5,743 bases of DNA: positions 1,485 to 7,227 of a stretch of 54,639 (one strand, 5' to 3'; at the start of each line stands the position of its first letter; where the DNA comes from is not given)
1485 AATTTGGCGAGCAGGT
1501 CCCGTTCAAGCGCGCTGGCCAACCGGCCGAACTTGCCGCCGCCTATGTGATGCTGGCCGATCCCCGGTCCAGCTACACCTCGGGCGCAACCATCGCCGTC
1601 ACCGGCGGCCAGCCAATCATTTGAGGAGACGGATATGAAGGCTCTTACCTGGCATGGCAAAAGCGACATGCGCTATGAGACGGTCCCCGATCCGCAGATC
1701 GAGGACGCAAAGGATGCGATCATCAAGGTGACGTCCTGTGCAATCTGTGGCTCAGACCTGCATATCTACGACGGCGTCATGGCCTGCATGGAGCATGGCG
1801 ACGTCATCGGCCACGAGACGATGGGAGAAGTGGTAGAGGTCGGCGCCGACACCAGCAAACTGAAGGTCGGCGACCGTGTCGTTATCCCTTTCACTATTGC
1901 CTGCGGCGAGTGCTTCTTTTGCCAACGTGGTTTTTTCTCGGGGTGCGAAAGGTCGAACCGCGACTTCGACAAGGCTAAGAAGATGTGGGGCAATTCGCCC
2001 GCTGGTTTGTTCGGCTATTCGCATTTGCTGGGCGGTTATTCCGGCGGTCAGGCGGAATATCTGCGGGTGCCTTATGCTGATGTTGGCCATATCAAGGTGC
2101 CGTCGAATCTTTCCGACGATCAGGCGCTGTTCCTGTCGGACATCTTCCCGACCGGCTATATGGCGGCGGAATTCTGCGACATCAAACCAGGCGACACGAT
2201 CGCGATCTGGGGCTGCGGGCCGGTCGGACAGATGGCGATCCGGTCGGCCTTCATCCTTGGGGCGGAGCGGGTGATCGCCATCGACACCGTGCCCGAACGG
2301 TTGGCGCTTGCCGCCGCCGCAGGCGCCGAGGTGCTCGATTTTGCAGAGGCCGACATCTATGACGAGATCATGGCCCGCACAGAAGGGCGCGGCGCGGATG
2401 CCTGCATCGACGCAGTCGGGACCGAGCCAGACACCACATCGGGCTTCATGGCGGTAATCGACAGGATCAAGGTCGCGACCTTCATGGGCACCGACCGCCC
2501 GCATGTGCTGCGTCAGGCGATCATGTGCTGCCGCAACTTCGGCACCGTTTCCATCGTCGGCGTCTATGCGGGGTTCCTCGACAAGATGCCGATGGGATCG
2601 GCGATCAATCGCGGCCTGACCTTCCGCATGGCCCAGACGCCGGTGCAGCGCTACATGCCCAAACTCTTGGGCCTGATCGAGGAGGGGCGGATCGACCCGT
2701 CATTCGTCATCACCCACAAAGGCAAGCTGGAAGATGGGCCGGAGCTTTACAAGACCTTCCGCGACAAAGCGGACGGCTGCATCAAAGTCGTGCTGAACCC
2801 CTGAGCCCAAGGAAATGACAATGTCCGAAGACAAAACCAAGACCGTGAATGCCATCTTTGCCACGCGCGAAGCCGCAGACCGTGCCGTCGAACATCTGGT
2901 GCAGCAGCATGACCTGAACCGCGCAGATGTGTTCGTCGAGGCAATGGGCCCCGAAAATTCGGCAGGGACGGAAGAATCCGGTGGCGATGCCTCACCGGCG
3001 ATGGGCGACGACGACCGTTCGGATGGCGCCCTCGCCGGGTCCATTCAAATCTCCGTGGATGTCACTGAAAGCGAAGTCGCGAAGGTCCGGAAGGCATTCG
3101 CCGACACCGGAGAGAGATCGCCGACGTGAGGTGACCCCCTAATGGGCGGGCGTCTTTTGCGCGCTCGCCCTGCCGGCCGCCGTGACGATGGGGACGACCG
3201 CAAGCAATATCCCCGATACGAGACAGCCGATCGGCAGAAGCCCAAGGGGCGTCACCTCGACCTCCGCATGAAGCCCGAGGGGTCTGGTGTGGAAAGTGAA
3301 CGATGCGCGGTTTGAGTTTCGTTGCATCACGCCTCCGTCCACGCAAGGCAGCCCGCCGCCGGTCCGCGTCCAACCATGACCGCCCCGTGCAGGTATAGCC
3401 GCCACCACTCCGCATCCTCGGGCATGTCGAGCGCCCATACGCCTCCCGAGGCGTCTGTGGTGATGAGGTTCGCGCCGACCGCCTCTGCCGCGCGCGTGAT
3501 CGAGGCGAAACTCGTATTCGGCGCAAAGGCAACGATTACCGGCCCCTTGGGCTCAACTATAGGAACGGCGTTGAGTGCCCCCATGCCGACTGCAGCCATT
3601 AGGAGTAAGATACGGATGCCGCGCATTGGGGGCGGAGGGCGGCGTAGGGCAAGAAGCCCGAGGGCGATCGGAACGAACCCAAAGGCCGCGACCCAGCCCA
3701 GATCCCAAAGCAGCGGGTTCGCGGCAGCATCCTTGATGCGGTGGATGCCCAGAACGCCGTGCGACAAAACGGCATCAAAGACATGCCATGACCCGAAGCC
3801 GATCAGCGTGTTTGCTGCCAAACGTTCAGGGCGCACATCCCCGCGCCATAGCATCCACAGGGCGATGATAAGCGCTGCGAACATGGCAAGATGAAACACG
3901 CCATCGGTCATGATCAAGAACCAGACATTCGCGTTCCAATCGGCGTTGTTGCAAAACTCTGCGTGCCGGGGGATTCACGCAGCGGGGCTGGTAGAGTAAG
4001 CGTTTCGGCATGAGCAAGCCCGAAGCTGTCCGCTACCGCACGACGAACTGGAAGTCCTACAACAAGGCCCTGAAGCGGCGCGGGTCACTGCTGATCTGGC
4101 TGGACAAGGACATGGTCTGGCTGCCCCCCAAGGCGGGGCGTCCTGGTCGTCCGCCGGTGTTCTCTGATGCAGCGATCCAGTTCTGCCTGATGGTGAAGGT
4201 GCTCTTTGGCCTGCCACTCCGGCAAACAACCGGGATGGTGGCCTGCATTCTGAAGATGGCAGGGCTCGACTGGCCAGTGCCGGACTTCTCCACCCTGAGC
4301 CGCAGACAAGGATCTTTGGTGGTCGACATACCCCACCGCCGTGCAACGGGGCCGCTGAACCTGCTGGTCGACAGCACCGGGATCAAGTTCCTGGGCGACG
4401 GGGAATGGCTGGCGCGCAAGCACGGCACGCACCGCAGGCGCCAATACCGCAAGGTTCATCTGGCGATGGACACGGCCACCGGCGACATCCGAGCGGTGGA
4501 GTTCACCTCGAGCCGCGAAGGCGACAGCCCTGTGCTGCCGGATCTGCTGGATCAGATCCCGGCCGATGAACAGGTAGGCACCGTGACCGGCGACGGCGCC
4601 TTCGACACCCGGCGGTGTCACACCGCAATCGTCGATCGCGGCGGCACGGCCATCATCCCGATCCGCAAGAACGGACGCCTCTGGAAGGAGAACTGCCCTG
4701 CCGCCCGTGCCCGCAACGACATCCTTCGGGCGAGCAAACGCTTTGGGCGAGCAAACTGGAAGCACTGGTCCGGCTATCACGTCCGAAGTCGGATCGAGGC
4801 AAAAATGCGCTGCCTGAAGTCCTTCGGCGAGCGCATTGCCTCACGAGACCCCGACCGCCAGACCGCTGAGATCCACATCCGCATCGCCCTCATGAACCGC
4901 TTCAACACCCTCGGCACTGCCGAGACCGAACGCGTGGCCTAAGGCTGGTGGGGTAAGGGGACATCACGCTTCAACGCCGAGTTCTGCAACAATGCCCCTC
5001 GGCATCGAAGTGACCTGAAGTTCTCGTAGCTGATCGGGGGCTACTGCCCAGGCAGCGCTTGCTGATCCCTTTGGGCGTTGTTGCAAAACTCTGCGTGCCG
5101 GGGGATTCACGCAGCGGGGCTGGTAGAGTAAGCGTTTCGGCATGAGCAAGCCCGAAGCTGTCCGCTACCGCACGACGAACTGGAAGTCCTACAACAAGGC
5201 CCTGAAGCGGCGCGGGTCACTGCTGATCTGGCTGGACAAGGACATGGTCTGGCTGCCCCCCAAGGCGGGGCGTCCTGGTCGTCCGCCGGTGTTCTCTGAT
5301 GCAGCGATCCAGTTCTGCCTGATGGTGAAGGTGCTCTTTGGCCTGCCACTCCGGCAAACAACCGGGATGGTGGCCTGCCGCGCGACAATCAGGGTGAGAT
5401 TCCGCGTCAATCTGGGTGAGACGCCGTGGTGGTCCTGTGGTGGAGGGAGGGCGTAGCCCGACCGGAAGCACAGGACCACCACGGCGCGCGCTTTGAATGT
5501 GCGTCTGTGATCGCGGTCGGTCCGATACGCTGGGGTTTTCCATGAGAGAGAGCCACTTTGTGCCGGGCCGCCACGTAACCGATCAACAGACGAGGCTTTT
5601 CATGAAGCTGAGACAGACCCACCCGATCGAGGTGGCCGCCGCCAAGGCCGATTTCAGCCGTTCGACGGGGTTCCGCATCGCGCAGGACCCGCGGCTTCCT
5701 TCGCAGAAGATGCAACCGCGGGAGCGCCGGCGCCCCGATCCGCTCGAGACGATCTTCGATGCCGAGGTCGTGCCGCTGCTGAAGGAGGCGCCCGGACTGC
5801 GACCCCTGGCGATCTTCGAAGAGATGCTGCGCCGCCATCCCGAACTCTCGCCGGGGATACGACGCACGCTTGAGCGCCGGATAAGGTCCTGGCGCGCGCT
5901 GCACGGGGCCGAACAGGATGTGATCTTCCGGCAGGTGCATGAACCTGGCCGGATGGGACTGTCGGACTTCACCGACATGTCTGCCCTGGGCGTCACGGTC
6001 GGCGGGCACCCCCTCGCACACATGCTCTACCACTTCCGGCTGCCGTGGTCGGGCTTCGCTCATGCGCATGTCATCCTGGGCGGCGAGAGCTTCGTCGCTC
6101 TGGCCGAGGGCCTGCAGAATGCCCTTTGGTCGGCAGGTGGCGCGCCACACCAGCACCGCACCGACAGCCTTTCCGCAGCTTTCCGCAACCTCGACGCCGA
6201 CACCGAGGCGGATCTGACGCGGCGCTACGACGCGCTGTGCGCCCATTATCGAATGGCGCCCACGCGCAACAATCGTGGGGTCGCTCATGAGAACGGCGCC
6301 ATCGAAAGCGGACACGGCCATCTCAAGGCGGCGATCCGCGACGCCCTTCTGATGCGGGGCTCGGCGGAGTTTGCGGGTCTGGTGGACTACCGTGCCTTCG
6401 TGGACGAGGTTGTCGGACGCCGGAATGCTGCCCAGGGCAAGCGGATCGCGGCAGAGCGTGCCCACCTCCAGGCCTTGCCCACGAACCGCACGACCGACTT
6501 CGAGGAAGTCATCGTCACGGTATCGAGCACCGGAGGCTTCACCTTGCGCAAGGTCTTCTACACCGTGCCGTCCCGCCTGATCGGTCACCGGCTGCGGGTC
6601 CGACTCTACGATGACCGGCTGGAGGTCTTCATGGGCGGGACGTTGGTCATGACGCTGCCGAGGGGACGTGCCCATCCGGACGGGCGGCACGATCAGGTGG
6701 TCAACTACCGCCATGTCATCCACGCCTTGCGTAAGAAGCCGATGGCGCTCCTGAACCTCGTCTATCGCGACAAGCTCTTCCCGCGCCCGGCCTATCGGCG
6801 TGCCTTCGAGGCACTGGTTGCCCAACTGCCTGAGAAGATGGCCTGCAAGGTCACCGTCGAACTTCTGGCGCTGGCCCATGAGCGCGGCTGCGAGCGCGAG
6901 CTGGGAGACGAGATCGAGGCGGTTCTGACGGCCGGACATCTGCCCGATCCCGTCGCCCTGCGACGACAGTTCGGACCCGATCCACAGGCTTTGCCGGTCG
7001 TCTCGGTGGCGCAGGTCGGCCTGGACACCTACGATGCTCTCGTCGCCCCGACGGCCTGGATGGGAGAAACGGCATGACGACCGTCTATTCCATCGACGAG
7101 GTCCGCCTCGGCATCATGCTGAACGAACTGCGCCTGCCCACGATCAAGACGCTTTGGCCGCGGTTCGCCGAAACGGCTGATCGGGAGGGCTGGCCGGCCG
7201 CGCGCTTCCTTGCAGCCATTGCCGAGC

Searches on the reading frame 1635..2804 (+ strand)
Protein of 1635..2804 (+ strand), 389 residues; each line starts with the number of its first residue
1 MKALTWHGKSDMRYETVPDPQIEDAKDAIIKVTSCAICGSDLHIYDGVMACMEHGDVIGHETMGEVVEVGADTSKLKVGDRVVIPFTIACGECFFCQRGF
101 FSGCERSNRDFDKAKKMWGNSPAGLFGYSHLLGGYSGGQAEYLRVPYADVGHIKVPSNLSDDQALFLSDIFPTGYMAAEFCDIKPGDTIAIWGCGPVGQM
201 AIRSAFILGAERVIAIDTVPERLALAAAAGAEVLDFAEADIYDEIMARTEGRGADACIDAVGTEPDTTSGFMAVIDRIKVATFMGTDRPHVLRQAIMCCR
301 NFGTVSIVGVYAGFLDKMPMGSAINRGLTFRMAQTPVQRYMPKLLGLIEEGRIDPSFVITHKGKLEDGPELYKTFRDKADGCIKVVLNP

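Call 55: search_protein_families(library=pfam, proteins=[window:1635-2804:+], max_evalue=0.001)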
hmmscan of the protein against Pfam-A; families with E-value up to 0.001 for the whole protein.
window:1635-2804:+ (389 aa): 2 families
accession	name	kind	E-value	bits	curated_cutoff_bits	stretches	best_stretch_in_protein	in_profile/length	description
PF08240.17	ADH_N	-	3.1e-24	85.7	23.5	1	25-152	2-101/104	Alcohol dehydrogenase GroES-like domain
PF00107.32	ADH_zinc_N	-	9e-19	68.1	31.8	1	196-269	1-74/129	Zinc-binding dehydrogenase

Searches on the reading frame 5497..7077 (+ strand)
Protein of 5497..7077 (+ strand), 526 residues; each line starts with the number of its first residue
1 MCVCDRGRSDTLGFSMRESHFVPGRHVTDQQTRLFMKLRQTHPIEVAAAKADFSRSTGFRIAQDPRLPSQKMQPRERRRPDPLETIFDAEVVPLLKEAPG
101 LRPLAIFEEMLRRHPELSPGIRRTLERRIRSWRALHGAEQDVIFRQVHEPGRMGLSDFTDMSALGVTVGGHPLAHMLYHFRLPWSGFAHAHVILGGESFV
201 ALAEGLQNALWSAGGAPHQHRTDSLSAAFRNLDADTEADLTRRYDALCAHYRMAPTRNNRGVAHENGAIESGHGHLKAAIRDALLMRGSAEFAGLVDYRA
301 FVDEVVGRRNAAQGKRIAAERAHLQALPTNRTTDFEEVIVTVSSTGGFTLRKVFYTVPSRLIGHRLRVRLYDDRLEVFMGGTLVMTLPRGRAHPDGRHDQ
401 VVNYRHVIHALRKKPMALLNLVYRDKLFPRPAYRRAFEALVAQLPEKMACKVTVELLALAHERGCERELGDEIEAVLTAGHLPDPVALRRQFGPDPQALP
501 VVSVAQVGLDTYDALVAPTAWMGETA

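Call 55: search_protein_families(library=pfam, proteins=[window:5497-7077:+], max_evalue=0.001)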
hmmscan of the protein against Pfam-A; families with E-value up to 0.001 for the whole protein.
window:5497-7077:+ (526 aa): 1 family
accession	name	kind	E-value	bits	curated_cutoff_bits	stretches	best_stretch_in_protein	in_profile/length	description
PF22483.2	Mu-transpos_C_2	-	7.5e-09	35.6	27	1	327-389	1-63/73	Mu transposase, C-terminal domain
